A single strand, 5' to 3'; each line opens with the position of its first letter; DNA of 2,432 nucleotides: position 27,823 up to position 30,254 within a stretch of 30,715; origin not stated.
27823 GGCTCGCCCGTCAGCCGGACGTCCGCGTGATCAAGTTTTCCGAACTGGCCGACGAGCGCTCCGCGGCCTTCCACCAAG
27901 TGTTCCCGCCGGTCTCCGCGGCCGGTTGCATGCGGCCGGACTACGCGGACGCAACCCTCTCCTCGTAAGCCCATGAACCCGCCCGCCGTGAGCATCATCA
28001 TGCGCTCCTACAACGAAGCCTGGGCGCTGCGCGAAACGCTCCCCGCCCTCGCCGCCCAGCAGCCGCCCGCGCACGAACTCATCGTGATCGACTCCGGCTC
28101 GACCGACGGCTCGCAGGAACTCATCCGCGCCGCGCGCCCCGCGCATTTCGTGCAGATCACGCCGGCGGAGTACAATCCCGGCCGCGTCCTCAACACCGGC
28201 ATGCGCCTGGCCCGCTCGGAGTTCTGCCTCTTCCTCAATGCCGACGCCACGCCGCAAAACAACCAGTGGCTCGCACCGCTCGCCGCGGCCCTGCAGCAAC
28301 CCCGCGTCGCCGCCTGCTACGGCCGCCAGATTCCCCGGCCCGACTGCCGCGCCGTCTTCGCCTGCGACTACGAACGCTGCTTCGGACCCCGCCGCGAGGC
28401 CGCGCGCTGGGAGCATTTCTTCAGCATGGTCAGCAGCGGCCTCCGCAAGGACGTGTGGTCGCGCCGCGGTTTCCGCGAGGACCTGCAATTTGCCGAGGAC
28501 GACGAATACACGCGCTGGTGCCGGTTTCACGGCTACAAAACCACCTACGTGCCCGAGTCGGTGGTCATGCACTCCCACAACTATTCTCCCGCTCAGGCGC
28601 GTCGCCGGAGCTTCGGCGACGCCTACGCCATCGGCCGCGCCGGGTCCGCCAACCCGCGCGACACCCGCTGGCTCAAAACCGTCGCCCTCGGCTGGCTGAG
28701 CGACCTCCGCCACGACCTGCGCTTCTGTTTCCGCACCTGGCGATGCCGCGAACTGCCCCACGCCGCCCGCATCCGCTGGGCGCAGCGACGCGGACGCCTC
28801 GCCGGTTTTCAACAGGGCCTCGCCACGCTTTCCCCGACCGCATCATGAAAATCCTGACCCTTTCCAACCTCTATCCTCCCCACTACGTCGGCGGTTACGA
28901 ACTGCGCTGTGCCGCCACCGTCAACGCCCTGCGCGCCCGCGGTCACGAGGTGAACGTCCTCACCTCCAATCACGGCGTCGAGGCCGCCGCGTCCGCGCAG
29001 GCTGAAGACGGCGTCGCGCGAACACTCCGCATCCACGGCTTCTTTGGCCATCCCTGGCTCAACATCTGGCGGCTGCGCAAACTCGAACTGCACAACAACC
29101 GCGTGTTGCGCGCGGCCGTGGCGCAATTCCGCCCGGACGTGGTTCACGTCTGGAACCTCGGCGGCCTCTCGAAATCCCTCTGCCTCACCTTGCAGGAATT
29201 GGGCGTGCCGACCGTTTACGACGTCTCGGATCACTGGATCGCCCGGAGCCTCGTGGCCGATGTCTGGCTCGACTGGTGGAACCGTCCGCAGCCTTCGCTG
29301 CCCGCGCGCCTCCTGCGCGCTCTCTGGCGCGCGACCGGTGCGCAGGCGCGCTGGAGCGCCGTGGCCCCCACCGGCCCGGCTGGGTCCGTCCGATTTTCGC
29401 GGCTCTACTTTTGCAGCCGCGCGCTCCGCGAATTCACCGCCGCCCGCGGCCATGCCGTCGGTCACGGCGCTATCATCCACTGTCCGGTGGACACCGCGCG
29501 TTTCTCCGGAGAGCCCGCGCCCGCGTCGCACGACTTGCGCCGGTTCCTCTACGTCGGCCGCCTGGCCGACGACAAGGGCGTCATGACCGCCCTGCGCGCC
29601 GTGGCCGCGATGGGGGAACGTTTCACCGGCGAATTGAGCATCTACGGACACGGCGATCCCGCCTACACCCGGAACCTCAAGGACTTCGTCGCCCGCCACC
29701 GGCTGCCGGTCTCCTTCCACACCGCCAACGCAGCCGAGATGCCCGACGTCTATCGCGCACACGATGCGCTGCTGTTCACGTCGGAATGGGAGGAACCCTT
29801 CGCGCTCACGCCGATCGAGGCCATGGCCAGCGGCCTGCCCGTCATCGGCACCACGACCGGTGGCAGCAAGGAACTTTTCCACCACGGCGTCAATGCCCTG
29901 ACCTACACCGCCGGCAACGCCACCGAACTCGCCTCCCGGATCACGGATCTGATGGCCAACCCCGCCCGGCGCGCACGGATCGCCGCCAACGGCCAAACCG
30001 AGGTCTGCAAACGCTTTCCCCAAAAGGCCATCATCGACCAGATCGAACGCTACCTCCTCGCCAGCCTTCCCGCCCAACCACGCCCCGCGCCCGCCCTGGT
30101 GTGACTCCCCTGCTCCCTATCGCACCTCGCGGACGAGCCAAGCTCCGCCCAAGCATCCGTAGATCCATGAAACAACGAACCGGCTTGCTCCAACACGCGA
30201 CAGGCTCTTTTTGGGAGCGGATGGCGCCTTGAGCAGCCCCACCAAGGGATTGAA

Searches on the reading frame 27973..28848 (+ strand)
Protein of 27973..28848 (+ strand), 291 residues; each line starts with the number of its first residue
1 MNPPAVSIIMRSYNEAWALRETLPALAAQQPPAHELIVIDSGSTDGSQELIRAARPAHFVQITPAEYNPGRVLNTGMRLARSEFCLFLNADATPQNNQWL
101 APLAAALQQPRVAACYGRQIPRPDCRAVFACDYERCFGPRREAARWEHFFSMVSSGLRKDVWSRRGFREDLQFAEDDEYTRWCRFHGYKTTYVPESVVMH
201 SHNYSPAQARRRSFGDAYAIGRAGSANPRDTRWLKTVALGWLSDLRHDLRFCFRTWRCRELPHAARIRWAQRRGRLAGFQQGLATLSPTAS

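Call 8: search_protein_families(library=pfam, proteins=[window:27973-28848:+], max_evalue=0.01)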
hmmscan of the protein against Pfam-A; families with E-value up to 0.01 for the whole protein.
window:27973-28848:+ (291 aa): 3 families
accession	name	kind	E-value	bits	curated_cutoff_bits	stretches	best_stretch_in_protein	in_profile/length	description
PF00535.33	Glycos_transf_2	-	2e-20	73.9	23.3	1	7-123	1-120/168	Glycosyl transferase family 2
PF13641.12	Glyco_tranf_2_3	-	2.1e-10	41.5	27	1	4-214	2-225/230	Glycosyltransferase like family 2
PF10111.15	Glyco_tranf_2_2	-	0.00022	21.3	27.3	1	8-92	4-92/276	Glycosyltransferase like family 2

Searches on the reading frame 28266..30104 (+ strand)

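Call 8: search_protein_families(library=pfam, proteins=[window:28266-30104:+], max_evalue=0.01)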
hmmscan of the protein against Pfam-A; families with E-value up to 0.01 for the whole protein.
window:28266-30104:+ (612 aa): 6 families
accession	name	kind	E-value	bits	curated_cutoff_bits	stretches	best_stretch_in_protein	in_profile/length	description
PF00534.26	Glycos_transf_1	-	1e-24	87.4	26.4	1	422-577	13-170/172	Glycosyl transferases group 1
PF13692.12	Glyco_trans_1_4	-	3.5e-23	82.9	27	1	426-565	3-142/142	Glycosyl transferases group 1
PF13439.12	Glyco_transf_4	-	1.5e-11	45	28.5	1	208-412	1-170/170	Glycosyltransferase Family 4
PF13524.12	Glyco_trans_1_2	-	1.6e-11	44.8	25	1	457-593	17-142/144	Glycosyl transferase-like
PF20706.3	GT4-conflict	-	7e-10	38.9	26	1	416-569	189-361/385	Family 4 Glycosyltransferase in conflict systems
PF13579.12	Glyco_trans_4_4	-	3.1e-09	37.8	29.7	1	209-357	1-124/158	Glycosyl transferase 4-like domain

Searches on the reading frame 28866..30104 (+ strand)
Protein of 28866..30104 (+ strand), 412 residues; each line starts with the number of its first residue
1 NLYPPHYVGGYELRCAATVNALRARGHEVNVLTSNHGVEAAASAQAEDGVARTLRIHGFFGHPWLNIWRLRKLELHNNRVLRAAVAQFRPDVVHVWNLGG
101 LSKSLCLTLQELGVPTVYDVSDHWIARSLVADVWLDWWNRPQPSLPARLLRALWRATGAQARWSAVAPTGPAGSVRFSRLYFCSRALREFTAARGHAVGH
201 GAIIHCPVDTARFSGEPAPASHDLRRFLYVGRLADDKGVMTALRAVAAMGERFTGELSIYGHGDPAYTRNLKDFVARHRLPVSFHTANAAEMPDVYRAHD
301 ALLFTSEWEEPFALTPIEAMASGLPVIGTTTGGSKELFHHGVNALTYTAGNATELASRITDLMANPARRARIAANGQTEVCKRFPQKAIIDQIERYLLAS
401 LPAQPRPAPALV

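Call 90: search_protein_families(library=pfam, proteins=[window:28866-30104:+], max_evalue=0.001)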
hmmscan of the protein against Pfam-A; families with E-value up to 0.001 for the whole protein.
window:28866-30104:+ (412 aa): 6 families
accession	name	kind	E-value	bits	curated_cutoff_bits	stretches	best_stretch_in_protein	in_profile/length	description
PF00534.26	Glycos_transf_1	-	4.7e-25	88.5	26.4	1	222-377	13-170/172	Glycosyl transferases group 1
PF13692.12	Glyco_trans_1_4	-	1.7e-23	83.9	27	1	226-365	3-142/142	Glycosyl transferases group 1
PF13439.12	Glyco_transf_4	-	1.7e-12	48.2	28.5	1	8-212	1-170/170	Glycosyltransferase Family 4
PF13524.12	Glyco_trans_1_2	-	2.2e-11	44.3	25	1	256-393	16-142/144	Glycosyl transferase-like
PF20706.3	GT4-conflict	-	3.5e-10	39.9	26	1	216-371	189-363/385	Family 4 Glycosyltransferase in conflict systems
PF13579.12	Glyco_trans_4_4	-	1.4e-09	38.9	29.7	1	9-157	1-124/158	Glycosyl transferase 4-like domain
